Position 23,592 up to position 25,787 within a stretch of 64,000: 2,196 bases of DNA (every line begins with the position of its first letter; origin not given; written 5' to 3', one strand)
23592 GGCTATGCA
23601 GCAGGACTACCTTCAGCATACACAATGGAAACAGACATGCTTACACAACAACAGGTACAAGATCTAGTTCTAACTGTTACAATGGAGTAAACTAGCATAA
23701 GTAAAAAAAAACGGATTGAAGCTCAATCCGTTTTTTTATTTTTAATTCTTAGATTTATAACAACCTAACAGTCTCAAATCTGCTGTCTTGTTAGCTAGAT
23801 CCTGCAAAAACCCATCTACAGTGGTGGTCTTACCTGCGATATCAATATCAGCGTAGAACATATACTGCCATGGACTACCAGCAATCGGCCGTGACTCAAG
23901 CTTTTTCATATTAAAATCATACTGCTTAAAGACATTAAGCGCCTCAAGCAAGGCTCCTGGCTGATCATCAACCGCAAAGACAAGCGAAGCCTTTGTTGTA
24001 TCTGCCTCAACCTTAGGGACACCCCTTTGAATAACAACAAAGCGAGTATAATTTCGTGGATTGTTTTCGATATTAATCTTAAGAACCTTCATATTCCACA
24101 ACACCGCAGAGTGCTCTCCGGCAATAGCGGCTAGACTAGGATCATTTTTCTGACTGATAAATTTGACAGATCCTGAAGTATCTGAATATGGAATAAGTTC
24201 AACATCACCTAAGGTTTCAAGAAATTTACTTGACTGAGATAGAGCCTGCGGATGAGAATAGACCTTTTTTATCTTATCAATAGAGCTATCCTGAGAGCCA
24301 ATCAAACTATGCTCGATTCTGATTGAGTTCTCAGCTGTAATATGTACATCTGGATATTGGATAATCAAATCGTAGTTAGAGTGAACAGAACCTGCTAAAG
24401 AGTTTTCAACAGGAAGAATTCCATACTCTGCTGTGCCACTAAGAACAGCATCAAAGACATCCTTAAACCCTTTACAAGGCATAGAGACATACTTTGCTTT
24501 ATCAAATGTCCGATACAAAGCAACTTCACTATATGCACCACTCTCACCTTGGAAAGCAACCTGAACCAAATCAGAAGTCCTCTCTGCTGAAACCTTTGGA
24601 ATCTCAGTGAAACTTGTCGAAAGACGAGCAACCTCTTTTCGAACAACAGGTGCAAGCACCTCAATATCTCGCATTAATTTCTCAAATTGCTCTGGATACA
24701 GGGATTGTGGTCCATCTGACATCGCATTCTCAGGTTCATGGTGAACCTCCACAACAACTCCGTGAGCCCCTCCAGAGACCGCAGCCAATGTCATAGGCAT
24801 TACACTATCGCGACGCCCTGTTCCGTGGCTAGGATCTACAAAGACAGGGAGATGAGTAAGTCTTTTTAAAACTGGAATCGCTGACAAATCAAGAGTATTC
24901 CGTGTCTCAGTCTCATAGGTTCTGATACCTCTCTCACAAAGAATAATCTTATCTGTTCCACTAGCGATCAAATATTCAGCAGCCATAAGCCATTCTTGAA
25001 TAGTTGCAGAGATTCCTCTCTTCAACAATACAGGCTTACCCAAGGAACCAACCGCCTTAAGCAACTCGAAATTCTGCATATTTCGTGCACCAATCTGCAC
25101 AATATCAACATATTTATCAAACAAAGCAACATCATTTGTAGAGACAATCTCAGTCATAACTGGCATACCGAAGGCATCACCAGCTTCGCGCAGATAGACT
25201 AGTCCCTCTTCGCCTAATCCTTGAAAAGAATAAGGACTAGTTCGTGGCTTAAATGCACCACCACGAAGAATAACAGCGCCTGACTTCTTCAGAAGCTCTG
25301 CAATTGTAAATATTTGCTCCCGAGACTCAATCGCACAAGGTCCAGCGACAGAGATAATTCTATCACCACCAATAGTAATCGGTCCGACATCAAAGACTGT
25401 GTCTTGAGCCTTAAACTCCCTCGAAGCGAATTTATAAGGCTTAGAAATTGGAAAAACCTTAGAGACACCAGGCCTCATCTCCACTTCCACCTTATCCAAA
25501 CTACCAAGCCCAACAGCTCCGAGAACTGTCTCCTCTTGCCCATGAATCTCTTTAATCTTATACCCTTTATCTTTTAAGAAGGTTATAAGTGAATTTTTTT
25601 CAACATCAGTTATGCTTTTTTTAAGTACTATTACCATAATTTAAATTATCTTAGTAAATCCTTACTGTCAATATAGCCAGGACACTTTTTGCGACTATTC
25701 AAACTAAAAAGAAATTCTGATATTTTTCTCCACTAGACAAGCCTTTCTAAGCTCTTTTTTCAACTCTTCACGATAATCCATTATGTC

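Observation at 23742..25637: Unusual fusion of DAHP synthase (with ferredoxin-like regulatory domain) to prephenate dehydratase + ACT, without chorismate mutase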

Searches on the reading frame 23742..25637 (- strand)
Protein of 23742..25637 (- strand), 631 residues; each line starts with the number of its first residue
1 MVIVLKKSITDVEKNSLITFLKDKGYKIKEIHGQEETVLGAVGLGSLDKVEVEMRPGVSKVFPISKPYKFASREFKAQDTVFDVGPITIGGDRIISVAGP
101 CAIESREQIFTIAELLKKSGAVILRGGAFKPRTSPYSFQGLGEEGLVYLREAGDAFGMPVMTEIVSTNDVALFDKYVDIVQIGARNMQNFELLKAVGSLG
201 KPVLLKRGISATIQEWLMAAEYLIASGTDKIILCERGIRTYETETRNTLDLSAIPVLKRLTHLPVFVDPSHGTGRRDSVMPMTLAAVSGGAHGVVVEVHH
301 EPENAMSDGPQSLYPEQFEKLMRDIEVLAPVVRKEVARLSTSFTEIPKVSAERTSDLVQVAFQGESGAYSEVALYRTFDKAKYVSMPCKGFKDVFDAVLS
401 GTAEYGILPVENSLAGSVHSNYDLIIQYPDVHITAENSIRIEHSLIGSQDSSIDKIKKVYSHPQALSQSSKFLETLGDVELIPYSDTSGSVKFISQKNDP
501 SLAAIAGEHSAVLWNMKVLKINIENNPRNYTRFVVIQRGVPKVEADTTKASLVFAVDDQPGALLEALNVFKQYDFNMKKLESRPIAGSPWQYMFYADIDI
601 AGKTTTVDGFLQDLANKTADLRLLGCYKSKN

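Call 3: search_protein_families(library=pfam, proteins=[window:23742-25637:-], max_evalue=0.01)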
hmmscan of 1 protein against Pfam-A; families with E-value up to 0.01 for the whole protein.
window:23742-25637:- (631 aa): 5 families
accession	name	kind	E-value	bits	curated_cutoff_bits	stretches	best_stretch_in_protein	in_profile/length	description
PF00793.26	DAHP_synth_1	-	2.7e-82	276.2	25.5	1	86-322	9-261/270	DAHP synthetase I family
PF00800.23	PDT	-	3e-56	190.5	25.2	1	360-538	1-178/181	Prephenate dehydratase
PF18152.6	DAHP_snth_FXD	-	2e-11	43.9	27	1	1-66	1-67/67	DAHP synthase ferredoxin-like domain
PF03102.20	NeuB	-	5.3e-11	42.9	22.1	1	141-328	53-232/241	NeuB family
PF01842.31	ACT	-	0.002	18.3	27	1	552-597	3-47/66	ACT domain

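Call 4: search_protein_families(library=ncbifam, proteins=[window:23742-25637:-], max_evalue=0.01)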
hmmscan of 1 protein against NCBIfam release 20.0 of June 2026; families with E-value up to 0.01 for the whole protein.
window:23742-25637:- (631 aa): 15 families
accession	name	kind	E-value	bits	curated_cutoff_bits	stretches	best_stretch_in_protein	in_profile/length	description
NF006421.0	PRK08673.1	subfamily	1.3e-140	468.5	335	1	1-336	1-337/338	3-deoxy-7-phosphoheptulonate synthase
TIGR01361.1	DAHP_synth_Bsub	equivalog_domain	4.5e-117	390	267.75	1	70-326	2-258/260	3-deoxy-7-phosphoheptulonate synthase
NF009933.0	PRK13396.1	subfamily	3.4e-110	368.4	486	1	1-334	1-343/352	3-deoxy-7-phosphoheptulonate synthase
NF009239.0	PRK12595.1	equivalog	7.3e-109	364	279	1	70-330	95-355/360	bifunctional 3-deoxy-7-phosphoheptulonate synthase/chorismate mutase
NF041229.1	BagF_FevY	exception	1.4e-102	343.3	700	1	32-322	28-319/340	phospho-2-dehydro-3-deoxyheptonate aldolase BagF/FevY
NF008865.0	PRK11898.1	equivalog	6e-66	222.5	219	1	359-629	3-278/284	prephenate dehydratase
NF008866.0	PRK11899.1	equivalog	3.1e-62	210.4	359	1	358-630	6-276/283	prephenate dehydratase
NF007910.0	PRK10622.1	equivalog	4.5e-61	206.9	577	1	356-631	102-379/386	bifunctional chorismate mutase/prephenate dehydratase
NF003543.0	PRK05198.1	equivalog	4.3e-32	111.2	242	1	92-332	16-271/273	3-deoxy-8-phosphooctulonate synthase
TIGR01362.1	KDO8P_synth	equivalog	9.7e-32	110.1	314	1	94-333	3-257/258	3-deoxy-8-phosphooctulonate synthase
NF009109.0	PRK12457.1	equivalog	4.8e-20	72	457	1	132-334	61-274/281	3-deoxy-8-phosphooctulonate synthase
TIGR01268.1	Phe4hydrox_tetr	equivalog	6.1e-09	35.1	704.8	1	542-618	9-84/436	phenylalanine 4-monooxygenase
TIGR03569.1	NeuB_NnaB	equivalog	1.3e-05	24.5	399.65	1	159-341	91-267/329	N-acetylneuraminate synthase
TIGR03586.1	PseI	equivalog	2.5e-05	23.6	340.25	1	157-326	90-251/327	pseudaminic acid synthase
NF009395.0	PRK12755.1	subfamily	0.0037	16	343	0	91-214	53-196/355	3-deoxy-7-phosphoheptulonate synthase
